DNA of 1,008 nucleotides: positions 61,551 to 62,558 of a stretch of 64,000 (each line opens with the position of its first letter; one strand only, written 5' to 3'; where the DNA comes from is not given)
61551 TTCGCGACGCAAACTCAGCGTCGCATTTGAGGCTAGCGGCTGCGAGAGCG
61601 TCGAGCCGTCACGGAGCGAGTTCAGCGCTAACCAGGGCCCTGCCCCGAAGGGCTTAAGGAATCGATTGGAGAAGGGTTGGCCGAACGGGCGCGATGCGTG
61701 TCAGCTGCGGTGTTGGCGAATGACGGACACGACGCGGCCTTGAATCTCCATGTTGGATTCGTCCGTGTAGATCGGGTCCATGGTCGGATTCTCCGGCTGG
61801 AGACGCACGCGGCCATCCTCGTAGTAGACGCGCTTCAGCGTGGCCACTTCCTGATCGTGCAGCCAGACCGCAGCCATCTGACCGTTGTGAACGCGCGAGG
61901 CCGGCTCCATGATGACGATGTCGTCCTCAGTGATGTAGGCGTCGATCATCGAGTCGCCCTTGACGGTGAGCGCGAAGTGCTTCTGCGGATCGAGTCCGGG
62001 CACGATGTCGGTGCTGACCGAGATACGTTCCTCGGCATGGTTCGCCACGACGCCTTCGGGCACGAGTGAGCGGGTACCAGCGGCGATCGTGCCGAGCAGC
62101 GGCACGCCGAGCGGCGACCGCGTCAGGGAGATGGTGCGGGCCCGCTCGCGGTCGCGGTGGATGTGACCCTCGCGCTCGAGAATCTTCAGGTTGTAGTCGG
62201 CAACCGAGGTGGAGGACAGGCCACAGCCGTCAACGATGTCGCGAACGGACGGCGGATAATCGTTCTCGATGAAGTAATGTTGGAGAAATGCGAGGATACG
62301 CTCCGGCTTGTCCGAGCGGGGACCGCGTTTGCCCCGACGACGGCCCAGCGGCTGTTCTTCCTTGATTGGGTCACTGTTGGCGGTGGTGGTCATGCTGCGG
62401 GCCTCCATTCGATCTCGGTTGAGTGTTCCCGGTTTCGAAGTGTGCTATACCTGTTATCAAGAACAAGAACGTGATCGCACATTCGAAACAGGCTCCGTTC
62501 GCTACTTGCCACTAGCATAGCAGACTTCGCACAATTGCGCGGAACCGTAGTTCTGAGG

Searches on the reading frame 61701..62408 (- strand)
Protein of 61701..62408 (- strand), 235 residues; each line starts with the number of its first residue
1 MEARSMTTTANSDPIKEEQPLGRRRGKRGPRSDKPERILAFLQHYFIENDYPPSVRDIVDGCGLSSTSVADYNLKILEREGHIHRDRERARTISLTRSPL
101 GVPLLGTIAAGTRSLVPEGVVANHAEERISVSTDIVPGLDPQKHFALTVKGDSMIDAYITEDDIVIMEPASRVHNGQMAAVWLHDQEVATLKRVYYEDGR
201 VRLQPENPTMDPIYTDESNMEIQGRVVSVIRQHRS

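Call 11: search_protein_families(library=pfam, proteins=[window:61701-62408:-], max_evalue=0.001)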
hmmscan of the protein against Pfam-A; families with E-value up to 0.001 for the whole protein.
window:61701-62408:- (235 aa): 2 families
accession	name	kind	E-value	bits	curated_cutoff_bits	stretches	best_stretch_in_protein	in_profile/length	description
PF00717.28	Peptidase_S24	-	4.1e-25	88.2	23.3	1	103-227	1-116/116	Peptidase S24-like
PF01726.22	LexA_DNA_bind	-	1.4e-11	44.4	23.7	1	36-92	9-65/65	LexA DNA binding domain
